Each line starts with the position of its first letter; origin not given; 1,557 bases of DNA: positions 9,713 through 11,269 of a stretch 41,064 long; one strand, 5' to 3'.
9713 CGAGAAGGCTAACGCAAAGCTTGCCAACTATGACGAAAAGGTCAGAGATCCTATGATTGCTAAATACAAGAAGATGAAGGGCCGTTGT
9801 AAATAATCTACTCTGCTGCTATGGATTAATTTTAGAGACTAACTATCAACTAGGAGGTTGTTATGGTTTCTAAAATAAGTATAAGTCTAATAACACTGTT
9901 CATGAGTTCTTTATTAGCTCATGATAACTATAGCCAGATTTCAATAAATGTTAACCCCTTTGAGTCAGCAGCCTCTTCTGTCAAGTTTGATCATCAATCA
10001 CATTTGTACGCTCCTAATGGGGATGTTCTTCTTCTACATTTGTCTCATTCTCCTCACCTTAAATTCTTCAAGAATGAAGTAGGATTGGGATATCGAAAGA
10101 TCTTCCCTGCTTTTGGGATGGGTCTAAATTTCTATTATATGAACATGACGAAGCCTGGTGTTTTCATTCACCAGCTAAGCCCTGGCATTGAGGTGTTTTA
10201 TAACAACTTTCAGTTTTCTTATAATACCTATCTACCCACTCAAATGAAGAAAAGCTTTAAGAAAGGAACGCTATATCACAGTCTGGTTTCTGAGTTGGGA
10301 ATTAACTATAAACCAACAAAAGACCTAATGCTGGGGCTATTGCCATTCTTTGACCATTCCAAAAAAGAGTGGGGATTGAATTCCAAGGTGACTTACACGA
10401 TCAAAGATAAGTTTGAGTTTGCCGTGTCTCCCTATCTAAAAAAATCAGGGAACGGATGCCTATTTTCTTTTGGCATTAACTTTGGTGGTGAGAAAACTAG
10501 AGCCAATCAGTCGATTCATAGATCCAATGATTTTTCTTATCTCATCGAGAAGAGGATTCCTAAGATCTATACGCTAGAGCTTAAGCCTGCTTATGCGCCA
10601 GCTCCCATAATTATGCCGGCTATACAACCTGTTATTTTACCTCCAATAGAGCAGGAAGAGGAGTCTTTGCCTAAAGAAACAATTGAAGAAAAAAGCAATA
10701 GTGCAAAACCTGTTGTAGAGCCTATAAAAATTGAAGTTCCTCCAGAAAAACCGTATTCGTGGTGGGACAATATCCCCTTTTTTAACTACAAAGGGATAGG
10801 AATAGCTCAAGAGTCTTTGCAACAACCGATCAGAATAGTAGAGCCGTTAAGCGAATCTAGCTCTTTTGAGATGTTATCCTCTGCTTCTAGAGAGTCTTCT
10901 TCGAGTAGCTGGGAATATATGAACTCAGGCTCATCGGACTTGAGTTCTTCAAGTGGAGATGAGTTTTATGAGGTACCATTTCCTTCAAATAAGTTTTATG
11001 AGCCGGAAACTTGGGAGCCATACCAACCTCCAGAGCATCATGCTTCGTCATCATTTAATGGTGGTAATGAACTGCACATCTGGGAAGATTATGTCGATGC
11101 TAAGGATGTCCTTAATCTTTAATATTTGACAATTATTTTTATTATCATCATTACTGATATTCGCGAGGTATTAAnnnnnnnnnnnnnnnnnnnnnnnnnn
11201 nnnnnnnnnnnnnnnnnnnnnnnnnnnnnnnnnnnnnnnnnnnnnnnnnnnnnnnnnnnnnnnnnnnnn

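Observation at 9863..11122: Phage-encoded inverse-autotransporter-like outer-membrane protein with an acidic Ser-rich disordered passenger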

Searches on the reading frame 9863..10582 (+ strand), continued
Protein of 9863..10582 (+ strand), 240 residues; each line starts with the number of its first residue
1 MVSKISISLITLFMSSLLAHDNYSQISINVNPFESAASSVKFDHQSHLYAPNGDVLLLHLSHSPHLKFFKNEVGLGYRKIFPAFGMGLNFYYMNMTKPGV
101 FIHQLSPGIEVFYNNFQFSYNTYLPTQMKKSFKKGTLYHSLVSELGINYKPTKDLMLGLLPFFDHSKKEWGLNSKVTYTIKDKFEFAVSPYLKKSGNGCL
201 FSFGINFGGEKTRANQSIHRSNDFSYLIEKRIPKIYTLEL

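Call 89: find_encoding_contigs(protein=P0069, flank=8000, max_places=2)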
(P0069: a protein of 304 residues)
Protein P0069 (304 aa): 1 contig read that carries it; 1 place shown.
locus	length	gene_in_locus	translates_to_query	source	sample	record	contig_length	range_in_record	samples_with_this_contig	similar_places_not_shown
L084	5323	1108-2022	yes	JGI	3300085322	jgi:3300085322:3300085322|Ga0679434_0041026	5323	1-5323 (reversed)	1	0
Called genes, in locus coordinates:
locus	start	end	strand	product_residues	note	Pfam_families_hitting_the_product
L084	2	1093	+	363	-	?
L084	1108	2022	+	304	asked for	-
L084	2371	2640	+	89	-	-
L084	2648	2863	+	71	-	-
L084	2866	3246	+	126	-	-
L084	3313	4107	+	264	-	-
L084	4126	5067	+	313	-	-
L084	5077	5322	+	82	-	?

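Call 92: search_protein_families(library=ncbifam, proteins=[P0024, P0025, P0026, P0027, P0028, P0029, P0030, P0055, P0063, P0067], max_evalue=1)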
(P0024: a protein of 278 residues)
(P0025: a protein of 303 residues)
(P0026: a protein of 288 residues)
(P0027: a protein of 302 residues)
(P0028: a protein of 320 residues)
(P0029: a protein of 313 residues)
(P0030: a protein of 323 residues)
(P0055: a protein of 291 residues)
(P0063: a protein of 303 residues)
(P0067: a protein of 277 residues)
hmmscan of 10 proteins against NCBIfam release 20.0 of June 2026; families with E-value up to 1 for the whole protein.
P0024 (278 aa): 0 families

P0025 (303 aa): 1 family
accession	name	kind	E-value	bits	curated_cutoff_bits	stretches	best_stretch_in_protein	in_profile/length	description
NF033804.1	Streccoc_I_II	equivalog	0.97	6.6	1500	0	211-287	798-878/1551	antigen I/II family LPXTG-anchored adhesin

P0026 (288 aa): 0 families

P0027 (302 aa): 0 families

P0028 (320 aa): 1 family
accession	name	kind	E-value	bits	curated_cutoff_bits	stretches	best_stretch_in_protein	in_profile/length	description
NF007556.1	PRK10177.1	equivalog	0.23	9.9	508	1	72-138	155-219/454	YchO/YchP family invasin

P0029 (313 aa): 0 families

P0030 (323 aa): 1 family
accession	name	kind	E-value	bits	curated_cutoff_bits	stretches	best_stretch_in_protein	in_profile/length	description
NF033423.1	inverse_SinH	equivalog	0.13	10.4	999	1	71-141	156-222/730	intimin-like inverse autotransporter SinH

P0055 (291 aa): 5 families
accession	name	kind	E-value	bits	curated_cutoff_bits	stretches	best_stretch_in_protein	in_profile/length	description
NF007556.1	PRK10177.1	equivalog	0.013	14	508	1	72-128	155-209/454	YchO/YchP family invasin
NF033423.1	inverse_SinH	equivalog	0.026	12.8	999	1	50-128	136-210/730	intimin-like inverse autotransporter SinH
NF033639.1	intimin_alpha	exception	0.088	10.5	2050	1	60-125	245-307/940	intimin type alpha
NF033627.3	intimin_all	equivalog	0.094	10.5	1400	1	62-125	247-307/939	intimin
NF040981.1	Ve_YrIlm_NTERM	equivalog_domain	0.17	10.5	750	1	63-125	201-260/477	YrIlm family inverse autotransporter adhesin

P0063 (303 aa): 0 families

P0067 (277 aa): 3 families
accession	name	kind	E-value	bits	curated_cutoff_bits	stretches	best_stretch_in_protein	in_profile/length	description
NF040981.1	Ve_YrIlm_NTERM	equivalog_domain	0.12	10.9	750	1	61-126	209-272/477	YrIlm family inverse autotransporter adhesin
NF033639.1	intimin_alpha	exception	0.12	10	2050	1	43-118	239-311/940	intimin type alpha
NF033627.3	intimin_all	equivalog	0.16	9.7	1400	1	43-117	239-310/939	intimin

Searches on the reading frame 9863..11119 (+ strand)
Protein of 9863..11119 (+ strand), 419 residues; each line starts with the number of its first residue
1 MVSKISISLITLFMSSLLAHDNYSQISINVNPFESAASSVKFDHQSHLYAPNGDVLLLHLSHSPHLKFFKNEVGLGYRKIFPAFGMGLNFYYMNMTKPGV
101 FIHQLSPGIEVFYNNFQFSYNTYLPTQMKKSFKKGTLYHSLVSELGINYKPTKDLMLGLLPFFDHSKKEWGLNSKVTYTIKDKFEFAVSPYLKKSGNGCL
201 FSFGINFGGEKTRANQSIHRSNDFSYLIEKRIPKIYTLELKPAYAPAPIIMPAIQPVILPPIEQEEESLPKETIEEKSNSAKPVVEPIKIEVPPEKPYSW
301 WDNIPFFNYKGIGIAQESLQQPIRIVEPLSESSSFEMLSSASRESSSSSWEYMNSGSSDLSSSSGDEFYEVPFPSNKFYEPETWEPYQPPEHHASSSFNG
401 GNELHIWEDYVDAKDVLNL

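Call 3: search_protein_families(library=pfam, proteins=[window:9863-11119:+], max_evalue=10)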
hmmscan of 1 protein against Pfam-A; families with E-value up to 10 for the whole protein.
window:9863-11119:+ (419 aa): 1 family
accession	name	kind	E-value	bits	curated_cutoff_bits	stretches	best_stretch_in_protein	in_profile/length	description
PF11924.14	IAT_beta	-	0.00024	21.2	22.3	1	71-132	94-153/279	Inverse autotransporter, beta-domain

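Call 4: search_protein_families(library=phrogs, proteins=[window:9863-11119:+], max_evalue=10)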
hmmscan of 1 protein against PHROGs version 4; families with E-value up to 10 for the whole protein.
window:9863-11119:+ (419 aa): 0 families

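Call 5: search_protein_families(library=ncbifam, proteins=[window:9863-11119:+], max_evalue=10)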
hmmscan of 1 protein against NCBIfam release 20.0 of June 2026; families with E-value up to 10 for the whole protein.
window:9863-11119:+ (419 aa): 1 family
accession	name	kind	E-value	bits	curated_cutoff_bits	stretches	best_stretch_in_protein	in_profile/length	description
NF058609.1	RiPP_HExxH_LiaK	equivalog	0.98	9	225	1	4-124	53-175/246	YydH/LiaK family epipeptide maturation metalloprotease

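Call 6: search_solved_structures(query=window:9863-11119:+, max_evalue=10, show_alignments=2)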
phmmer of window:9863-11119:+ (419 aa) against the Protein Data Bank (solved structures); distinct sequences matched with E-value up to 10: 2.
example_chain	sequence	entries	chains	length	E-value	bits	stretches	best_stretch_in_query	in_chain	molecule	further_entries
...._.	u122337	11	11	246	0.65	12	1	183-297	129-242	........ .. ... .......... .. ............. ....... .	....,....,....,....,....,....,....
2d9m_A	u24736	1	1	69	1.8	10.5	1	361-414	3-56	Zinc finger CCCH-type domain containing protein 7A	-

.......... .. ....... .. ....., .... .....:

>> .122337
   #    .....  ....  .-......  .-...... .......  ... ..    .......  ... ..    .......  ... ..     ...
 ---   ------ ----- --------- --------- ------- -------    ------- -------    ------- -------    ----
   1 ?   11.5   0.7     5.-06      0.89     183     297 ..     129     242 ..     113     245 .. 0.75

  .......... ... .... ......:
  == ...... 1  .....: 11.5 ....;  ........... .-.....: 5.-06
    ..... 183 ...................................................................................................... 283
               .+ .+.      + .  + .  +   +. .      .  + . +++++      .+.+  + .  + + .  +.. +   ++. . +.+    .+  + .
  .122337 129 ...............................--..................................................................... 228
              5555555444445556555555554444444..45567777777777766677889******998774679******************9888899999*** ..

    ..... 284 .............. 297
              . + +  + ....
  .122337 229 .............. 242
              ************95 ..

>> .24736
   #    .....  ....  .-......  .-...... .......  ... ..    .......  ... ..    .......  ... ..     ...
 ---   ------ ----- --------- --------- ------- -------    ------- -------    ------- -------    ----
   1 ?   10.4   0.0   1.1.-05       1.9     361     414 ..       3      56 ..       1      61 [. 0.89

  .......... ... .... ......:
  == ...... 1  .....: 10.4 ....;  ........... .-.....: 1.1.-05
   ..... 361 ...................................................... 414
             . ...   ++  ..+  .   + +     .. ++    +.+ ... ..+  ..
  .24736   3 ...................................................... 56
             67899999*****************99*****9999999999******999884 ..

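Call 7: find_homologous_proteins(query=window:9863-11119:+, max_evalue=0.01)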
Query window:9863-11119:+ (419 aa): 4 proteins with E <= 0.01 among 2618 candidates.
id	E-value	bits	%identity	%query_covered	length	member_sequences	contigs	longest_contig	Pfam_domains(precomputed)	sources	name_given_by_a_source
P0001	1.8e-273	925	100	97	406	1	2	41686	-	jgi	jgi:hypothetical protein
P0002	9.4e-165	567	61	100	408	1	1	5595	-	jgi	jgi:hypothetical protein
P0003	3.1e-71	259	42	75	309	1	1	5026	-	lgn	-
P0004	4.2e-67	245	48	56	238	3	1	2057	-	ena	-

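Call 8: search_dna_similar(query=window:9863-11119:+, collection=phages, mode=protein, max_evalue=0.001)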
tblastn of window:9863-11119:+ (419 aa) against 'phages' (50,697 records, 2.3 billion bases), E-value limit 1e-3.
No match.

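Call 15: find_encoding_contigs(protein=P0002, flank=10000)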
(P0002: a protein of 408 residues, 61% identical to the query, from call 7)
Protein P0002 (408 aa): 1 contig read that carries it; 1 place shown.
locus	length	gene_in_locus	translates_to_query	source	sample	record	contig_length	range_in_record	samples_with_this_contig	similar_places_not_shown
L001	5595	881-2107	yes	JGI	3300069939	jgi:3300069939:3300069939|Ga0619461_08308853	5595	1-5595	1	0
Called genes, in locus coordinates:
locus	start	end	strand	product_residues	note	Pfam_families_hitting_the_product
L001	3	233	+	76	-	?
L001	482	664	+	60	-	-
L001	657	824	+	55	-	-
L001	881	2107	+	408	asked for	-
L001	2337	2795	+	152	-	-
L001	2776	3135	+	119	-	-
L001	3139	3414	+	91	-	-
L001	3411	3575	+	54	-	-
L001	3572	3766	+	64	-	-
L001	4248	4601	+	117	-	-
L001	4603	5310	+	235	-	-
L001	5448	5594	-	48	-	?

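Call 16: find_encoding_contigs(protein=P0003, flank=10000)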
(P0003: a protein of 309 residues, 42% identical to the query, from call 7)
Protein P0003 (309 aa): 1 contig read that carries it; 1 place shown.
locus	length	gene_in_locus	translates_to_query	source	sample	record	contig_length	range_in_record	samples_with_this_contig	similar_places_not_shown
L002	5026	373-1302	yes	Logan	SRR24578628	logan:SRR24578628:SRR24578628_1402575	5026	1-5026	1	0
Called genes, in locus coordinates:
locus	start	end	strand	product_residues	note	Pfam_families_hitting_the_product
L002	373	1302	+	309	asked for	-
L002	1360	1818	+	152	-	-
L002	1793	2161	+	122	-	-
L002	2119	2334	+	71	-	-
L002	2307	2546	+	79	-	-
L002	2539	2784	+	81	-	-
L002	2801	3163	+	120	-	-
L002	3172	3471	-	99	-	-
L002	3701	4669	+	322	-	-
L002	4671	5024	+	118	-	?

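Call 17: find_encoding_contigs(protein=P0004, flank=10000)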
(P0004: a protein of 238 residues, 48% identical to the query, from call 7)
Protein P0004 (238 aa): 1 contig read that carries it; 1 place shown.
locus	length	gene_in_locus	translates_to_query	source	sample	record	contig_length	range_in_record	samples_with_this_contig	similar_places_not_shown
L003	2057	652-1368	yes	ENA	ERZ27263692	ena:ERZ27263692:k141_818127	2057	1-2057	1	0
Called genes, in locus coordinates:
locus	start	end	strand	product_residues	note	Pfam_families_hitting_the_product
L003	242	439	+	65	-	-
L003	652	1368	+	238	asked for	-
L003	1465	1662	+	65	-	-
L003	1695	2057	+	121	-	?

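Call 20: predict_structure(alignment_id=A1)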
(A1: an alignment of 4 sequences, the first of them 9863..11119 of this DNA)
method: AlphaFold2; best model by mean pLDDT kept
length: 419 residues; sequences in the alignment: 4
mean_pLDDT: 39.2   pTM: 0.30
mean pLDDT of the five models: 39.2, 35.9, 28.4, 26.6, 26.4
residues with pLDDT >= 90: 0; 70-90: 9; 50-70: 91; < 50: 319
segments of 3 or more residues with pLDDT < 50: 1-56, 64-69, 79-81, 92-103, 124-130, 197-205, 209-419
pLDDT, mean of each block of 10 residues (from residue 1): 38 43 32 31 45 48 46 50 49 43 54 63 45 50 65 69 63 66 57 51 47 39 41 31 31 29 31 27 29 32 27 24 24 23 24 24 24 26 31 25 23 25
secondary structure, 60 per line:
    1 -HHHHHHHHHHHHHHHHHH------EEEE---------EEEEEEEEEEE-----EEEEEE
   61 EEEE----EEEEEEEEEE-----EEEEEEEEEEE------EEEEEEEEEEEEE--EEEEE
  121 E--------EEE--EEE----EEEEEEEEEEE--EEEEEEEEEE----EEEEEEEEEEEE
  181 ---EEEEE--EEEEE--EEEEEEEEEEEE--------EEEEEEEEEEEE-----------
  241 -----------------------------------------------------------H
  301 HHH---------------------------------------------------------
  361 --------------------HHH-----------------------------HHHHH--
elements in order: H2-19 E26-29 E39-49 E55-64 E69-78 E84-94 E101-113 E116-121 E130-132 E135-137 E142-152 E155-164 E169-180 E184-188 E191-195 E198-209 E218-229 H300-303 H413-417

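Call 25: search_protein_families(library=pfam, alignment_id=A3, max_evalue=0.01)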
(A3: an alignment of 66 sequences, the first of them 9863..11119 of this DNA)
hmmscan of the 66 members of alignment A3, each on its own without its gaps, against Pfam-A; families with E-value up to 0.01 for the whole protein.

A. member 1, window:9863-11119:+ (419 aa): 1 family
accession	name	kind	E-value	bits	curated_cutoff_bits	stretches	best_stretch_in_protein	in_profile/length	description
PF11924.14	IAT_beta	-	0.00024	21.2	22.3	1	71-132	94-153/279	Inverse autotransporter, beta-domain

B. families by the number of members that match (of 66 scanned): 1 family
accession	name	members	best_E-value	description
PF11924.14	IAT_beta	50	4.4e-16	Inverse autotransporter, beta-domain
